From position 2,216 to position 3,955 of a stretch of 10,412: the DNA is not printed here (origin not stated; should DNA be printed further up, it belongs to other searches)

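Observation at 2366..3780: A roughly 470-residue N-terminal globular domain of the giant protein with no motif I recognise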

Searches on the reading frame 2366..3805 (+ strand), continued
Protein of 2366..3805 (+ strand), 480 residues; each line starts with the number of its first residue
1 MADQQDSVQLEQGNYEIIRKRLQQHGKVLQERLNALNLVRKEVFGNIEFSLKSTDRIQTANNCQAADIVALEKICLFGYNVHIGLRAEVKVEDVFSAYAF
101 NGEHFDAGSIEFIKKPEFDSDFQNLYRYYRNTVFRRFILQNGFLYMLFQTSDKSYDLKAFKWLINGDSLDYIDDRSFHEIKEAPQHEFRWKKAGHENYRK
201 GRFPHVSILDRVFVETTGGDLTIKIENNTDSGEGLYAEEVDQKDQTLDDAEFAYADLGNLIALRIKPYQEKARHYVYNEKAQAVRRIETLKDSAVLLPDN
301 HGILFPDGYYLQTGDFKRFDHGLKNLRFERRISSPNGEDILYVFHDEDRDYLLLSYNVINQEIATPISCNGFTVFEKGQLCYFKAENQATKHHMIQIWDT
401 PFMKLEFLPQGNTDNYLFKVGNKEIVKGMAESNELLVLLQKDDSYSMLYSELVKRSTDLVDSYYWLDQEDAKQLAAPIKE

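Call 36: fold_search(model_id=the predicted structure, library=pdb)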
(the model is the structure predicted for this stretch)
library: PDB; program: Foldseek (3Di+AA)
matches with E <= 10: 1226; with E <= 0.001: 129
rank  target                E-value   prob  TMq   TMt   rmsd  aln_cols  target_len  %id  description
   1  4z8l_A                7.4e-08  1.00  0.29  0.42  14.4       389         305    8  Crystal structure of DCAF1/SIV-MND VPX/MND SAMHD1 NTD ternary complex (released 2015-06-17)
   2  12dl_HA               2.4e-07  1.00  0.24  0.31  17.1       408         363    7  Native structure of the cytoplasmic lattice (CPL) asymmetric unit from mouse MII eggs (released 2026-04-08)
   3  9e5c_7g               8.4e-07  1.00  0.26  0.24  17.0       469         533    7  Cryo-EM structure of 96 nm repeat of microtubule doublet from T. brucei flagellum (released 2025-03-12)
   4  8xi3_B                8.8e-07  1.00  0.26  0.31  16.1       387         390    8  Structure of mouse SCMC-14-3-3gama complex (released 2024-10-02)
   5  8f5o_E                1.9e-06  0.94  0.14  0.08  21.7       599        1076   11  Structure of Leishmania tarentolae IFT-A (state 1) (released 2022-12-21)
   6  8q9t_C                2.6e-06  1.00  0.21  0.26  17.0       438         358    9  CryoEM structure of a S. Cerevisiae Ski238 complex bound to RNA (released 2023-11-29)
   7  4uuy_B                2.6e-06  1.00  0.18  0.25  17.1       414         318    7  Structural Identification of the Vps18 beta-propeller reveals a critical role in the HOPS complex stability and functi (released 2014-10-29)
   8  7q3e_A                3.6e-06  1.00  0.28  0.25  16.4       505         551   10  Structure of the mouse CPLANE-RSG1 complex (released 2022-04-06)
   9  8ptz_A                4.0e-06  1.00  0.24  0.18  16.2       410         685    9  Cryo-EM structure of human Elp123 in complex with tRNA, S-ethyl-CoA, 5'-deoxyadenosine and methionine (released 2024-04-17)
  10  6tps_P                4.0e-06  1.00  0.22  0.19  31.5       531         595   10  early intermediate RNA Polymerase I Pre-initiation complex - eiPIC (released 2020-03-18)
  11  9sfp_W                4.2e-06  1.00  0.26  0.34  16.9       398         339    8  Native cytoplasmic lattices from mouse oocytes (released 2026-03-18)
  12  4uuy_A                5.4e-06  1.00  0.18  0.25  17.0       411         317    7  Structural Identification of the Vps18 beta-propeller reveals a critical role in the HOPS complex stability and functi (released 2014-10-29)
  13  2ovq_B                6.0e-06  1.00  0.27  0.29  16.1       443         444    8  Structure of the Skp1-Fbw7-CyclinEdegC complex (released 2007-04-24)
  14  5lj5_u                6.3e-06  0.94  0.13  0.14  21.9       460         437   10  Overall structure of the yeast spliceosome immediately after branching. (released 2016-08-31)
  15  7t1z_B                7.4e-06  1.00  0.22  0.24  17.5       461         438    8  Structure of the Fbw7-Skp1-MycNdegron complex (released 2022-02-16)
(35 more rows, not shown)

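Call 52: find_encoding_contigs(protein=P0108, flank=10000, max_places=3)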
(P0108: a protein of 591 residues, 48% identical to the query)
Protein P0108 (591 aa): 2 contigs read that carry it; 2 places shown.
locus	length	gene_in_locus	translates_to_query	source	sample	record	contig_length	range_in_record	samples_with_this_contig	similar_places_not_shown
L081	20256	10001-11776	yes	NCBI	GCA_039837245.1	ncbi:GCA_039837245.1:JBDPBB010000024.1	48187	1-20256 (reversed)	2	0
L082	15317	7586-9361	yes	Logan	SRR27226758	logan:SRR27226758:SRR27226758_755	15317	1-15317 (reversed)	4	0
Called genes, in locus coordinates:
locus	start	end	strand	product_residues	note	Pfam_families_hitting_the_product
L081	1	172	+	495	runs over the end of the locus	PF17425:Arylsulfotran_N, PF05935:Arylsulfotrans, PF14269:Arylsulfotran_2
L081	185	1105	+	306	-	PF03180:Lipoprotein_9 (faint), PF13379:NMT1_2, PF09084:NMT1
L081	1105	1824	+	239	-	PF02463:SMC_N (faint), PF03193:RsgA_GTPase (weak), PF00005:ABC_tran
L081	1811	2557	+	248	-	PF00528:BPD_transp_1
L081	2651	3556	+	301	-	PF08220:HTH_DeoR (weak), PF08279:HTH_11, PF13280:WYL, PF25583:WCX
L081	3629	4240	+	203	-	PF06445:GyrI-like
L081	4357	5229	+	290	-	PF01209:Ubie_methyltran (weak), PF13489:Methyltransf_23 (weak), PF01728:FtsJ (weak), PF08241:Methyltransf_11, PF08242:Methyltransf_12, PF13649:Methyltransf_25, PF13847:Methyltransf_31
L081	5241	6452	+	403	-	PF00070:Pyr_redox (faint), PF00890:FAD_binding_2 (weak), PF01134:GIDA (faint), PF01266:DAO (faint), PF01946:Thi4 (faint), PF03486:HI0933_like, PF12831:FAD_oxidored, PF22780:HI0933_like_1st, +2 more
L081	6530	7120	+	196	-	PF07155:ECF-ribofla_trS, PF12822:ECF_trnsprt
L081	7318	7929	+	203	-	-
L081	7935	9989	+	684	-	-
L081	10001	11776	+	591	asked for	PF12458:DUF3686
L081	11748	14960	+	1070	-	PF25472:DUF7902, PF00004:AAA (weak), PF13401:AAA_22 (weak)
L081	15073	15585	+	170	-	PF03729:DUF308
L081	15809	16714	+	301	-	PF13580:SIS_2 (weak), PF22198:GKRP_SIS_2, PF22645:GKRP_SIS_N, PF01380:SIS (weak), PF20741:GKRP-like_C (weak)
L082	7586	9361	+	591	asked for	PF12458:DUF3686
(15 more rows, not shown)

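Call 91: find_encoding_contigs(protein=P0048, flank=8000, max_places=2)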
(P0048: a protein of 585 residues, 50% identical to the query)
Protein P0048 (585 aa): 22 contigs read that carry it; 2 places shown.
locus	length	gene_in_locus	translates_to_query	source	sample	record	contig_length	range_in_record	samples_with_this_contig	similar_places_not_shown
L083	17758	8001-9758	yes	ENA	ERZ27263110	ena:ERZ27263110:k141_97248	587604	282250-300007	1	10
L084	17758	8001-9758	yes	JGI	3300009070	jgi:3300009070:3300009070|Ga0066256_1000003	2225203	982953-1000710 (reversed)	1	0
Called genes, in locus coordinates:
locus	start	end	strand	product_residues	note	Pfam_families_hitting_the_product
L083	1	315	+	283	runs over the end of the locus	PF02311:AraC_binding, PF07883:Cupin_2, PF00165:HTH_AraC (weak), PF12833:HTH_18, PF00165:HTH_AraC (weak)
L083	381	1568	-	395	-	PF00578:AhpC-TSA, PF08534:Redoxin, PF00085:Thioredoxin (weak), PF13098:Thioredoxin_2, PF13905:Thioredoxin_8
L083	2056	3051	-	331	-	PF13310:Virulence_RhuM, PF02661:Fic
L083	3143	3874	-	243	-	PF12844:HTH_19, PF13560:HTH_31 (weak), PF01381:HTH_3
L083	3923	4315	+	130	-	PF22550:CesT_Tir_1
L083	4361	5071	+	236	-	PF04012:PspA_IM30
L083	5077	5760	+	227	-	-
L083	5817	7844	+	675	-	-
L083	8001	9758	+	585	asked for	PF12458:DUF3686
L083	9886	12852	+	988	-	PF25472:DUF7902, PF13401:AAA_22 (faint), PF00004:AAA, PF07728:AAA_5 (weak)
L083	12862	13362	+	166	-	-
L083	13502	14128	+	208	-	PF13672:PP2C_2 (weak)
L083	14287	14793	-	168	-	PF07681:DoxX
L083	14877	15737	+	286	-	PF00486:Trans_reg_C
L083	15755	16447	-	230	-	PF00583:Acetyltransf_1, PF13673:Acetyltransf_10 (weak), PF13508:Acetyltransf_7, PF08445:FR47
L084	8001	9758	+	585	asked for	PF12458:DUF3686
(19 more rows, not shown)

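Call 97: search_protein_families(library=pfam, proteins=[P0137, P0251, P0168, P0236, P0258], max_evalue=0.001)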
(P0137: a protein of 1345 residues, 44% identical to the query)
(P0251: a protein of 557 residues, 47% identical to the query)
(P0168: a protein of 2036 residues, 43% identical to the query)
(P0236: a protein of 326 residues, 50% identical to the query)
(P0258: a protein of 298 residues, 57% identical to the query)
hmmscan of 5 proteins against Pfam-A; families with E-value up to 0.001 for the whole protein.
P0137 (1345 aa): 3 families
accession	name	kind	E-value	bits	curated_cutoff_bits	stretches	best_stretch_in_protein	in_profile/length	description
PF12458.13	DUF3686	-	4.9e-173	576.2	25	1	498-970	1-448/448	ATPase involved in DNA repair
PF25472.1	DUF7902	-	1.2e-25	89.9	26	1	1095-1179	1-85/85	Domain of unknown function (DUF7902)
PF25145.1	NfeD1b_N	-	3.4e-15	56.6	40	1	74-215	4-141/189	NfeD1b, N-terminal domain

P0251 (557 aa): 1 family
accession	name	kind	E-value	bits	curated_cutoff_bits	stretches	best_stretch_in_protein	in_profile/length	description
PF12458.13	DUF3686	-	4.7e-85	286.2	25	1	299-517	30-255/448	ATPase involved in DNA repair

P0168 (2036 aa): 4 families
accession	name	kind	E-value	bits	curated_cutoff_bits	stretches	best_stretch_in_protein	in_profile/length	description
PF12458.13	DUF3686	-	9.4e-193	641.2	25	1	42-518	2-448/448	ATPase involved in DNA repair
PF25472.1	DUF7902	-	1.8e-24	86.2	26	1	639-722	1-84/85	Domain of unknown function (DUF7902)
PF00004.35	AAA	-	2.1e-06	28.7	21.2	1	1506-1582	2-69/131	ATPase family associated with various cellular activities (AAA)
PF07728.20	AAA_5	-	1.8e-05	25.2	22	1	1505-1628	2-125/139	AAA domain (dynein-related subfamily)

P0236 (326 aa): 1 family
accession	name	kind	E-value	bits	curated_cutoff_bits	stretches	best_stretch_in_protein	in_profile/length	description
PF12458.13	DUF3686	-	3.4e-91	306.5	25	1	108-325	226-445/448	ATPase involved in DNA repair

P0258 (298 aa): 1 family
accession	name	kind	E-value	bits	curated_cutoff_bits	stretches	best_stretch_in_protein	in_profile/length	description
PF12458.13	DUF3686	-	4.3e-78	263.2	25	1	128-296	196-365/448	ATPase involved in DNA repair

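Call 100: search_protein_families(library=phrogs, proteins=[window:2366-3805:+], max_evalue=0.01)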
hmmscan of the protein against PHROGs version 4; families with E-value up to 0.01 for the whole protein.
window:2366-3805:+ (480 aa): 0 families

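Call 101: search_dna_similar(query=window:2366-3805:+, collection=plasmids, mode=protein, max_rows=10)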
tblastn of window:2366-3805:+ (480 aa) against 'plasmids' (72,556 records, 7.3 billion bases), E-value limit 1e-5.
Records with a match: 13; places in all: 13; records where one place covers at least 80% of the query: 13.
Best place of each record, by identity: <60% 13.
By first word of the organism name: Streptomyces 3; Proteus 2; Deinococcus 2; Hymenobacter 1; Nonomuraea 1; Pseudomonas 1; Halomonas 1; Vibrio 1; Photobacterium 1.
By predicted mobility (MOB-suite, as given by PLSDB): non-mobilizable 10; mobilizable 3.
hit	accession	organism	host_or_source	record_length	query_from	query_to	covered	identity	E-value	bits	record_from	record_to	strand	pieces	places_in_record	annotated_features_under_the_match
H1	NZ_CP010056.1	Hymenobacter sp. DG25B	single cell,soil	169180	5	480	99%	50.6%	5e-165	523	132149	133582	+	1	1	DNA repair ATPase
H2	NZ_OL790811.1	Proteus mirabilis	-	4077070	6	480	99%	40.8%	6e-113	373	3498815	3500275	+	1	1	none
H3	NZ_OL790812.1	Proteus mirabilis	-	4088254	6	480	99%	40.8%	6e-113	373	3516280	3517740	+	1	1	none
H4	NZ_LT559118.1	Nonomuraea gerenzanensis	-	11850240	9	468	96%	40.8%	1e-110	367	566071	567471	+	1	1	none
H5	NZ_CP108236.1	Streptomyces sp. NBC_00080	-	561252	7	480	99%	37.2%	3e-97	328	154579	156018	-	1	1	DNA repair ATPase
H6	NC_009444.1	Pseudomonas fluorescens SBW25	-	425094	6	476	98%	37.1%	4e-98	330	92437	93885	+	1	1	DNA repair ATPase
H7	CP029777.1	Deinococcus actinosclerus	mixed culture,wastewater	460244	13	469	95%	37.0%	2e-101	340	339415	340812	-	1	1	DNA repair protein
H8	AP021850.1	Deinococcus grandis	-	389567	13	469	95%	36.5%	7e-100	336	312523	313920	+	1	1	hypothetical protein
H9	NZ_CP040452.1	Halomonas sp. PA16-9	-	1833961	11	480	98%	35.5%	2e-99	334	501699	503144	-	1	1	none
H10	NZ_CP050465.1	Vibrio campbellii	single cell,seawater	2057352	1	480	100%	34.2%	2e-91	311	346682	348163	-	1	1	none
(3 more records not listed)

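Call 102: get_annotated_region(hit=H6, flank=9000)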
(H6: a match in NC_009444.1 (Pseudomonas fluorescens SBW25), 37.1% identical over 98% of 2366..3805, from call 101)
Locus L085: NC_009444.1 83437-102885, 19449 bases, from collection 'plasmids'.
description: Pseudomonas fluorescens SBW25 plasmid pQBR103, complete sequence
organism: Pseudomonas fluorescens SBW25 (NCBI taxid 216595)
taxonomy: Bacteria; Pseudomonadota; Gammaproteobacteria; Pseudomonadales; Pseudomonadaceae; Pseudomonas; Pseudomonas fluorescens; Pseudomonas fluorescens SBW25
host: -; source: -; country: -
typing (MOB-suite, as given by PLSDB): non-mobilizable; replicon rep_cluster_1081; mating-pair formation MPF_I
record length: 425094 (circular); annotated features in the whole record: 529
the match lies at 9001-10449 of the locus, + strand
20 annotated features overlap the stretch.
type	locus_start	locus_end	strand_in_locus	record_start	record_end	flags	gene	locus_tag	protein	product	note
CDS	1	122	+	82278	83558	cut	-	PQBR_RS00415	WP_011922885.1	site-specific DNA-methyltransferase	GO:0006306 - DNA methylation [Evidence IEA]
CDS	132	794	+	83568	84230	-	-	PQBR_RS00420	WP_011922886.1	hypothetical protein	-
CDS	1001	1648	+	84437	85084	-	-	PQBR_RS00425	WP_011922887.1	YjfI family protein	-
CDS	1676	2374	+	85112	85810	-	-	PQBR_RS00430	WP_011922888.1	PspA/IM30 family protein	-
CDS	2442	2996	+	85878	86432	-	-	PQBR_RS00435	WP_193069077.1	rhomboid family intramembrane serine protease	-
CDS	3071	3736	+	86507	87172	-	-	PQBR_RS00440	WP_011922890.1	DUF2491 family protein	-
CDS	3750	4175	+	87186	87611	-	-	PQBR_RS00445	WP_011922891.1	DUF350 domain-containing protein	-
CDS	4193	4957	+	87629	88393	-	-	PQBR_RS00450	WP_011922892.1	DUF1190 domain-containing protein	-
CDS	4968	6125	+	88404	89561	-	-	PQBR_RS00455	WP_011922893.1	glutathionylspermidine synthase family protein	-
CDS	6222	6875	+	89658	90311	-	-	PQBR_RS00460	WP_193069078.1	hypothetical protein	-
CDS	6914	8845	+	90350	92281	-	-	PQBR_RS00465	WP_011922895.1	SPFH domain-containing protein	-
CDS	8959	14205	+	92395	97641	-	-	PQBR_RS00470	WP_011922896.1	DNA repair ATPase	-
CDS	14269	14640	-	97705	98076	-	-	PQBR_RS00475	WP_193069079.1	histone-like nucleoid-structuring protein, MvaT/MvaU family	GO:0071824 - protein-DNA complex organization [Evidence IEA]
CDS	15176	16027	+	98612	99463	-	-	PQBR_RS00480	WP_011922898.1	hypothetical protein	-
CDS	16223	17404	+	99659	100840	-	-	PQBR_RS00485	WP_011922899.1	C2H2-type zinc finger protein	-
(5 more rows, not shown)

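Call 103: get_annotated_region(hit=H7, flank=9000)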
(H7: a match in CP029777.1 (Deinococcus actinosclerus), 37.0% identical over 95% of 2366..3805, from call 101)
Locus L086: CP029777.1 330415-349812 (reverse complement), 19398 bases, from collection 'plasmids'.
description: Deinococcus actinosclerus strain SJTR plasmid unnamed3, complete sequence
organism: Deinococcus actinosclerus (NCBI taxid 1768108)
taxonomy: Bacteria; Deinococcota; Deinococci; Deinococcales; Deinococcaceae; Deinococcus; Deinococcus actinosclerus
host: -; source: mixed culture,wastewater; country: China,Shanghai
typing (MOB-suite, as given by PLSDB): non-mobilizable
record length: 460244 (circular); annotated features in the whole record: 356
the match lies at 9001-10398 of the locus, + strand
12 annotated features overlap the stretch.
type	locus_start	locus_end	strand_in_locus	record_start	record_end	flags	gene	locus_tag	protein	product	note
CDS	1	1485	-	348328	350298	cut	-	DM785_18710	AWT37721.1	hypothetical protein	-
CDS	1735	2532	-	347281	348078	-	modB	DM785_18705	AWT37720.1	molybdate ABC transporter permease subunit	-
CDS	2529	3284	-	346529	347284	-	modA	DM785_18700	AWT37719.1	molybdate ABC transporter substrate-binding protein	-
CDS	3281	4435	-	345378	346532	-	-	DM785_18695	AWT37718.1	XRE family transcriptional regulator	-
CDS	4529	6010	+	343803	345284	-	-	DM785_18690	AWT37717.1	GGDEF domain-containing protein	-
CDS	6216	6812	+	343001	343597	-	-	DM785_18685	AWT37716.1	hypothetical protein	-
CDS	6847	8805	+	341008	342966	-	-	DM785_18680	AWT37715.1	hypothetical protein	-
CDS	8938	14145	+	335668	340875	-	-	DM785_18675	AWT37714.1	DNA repair protein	-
CDS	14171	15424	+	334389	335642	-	-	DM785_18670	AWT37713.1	glycerate kinase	-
CDS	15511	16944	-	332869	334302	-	-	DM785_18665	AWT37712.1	guanine permease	-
CDS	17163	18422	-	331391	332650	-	-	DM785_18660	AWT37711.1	transcriptional regulator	-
CDS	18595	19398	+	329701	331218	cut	hpaE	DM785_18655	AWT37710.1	5-carboxymethyl-2-hydroxymuconate semialdehyde dehydrogenase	-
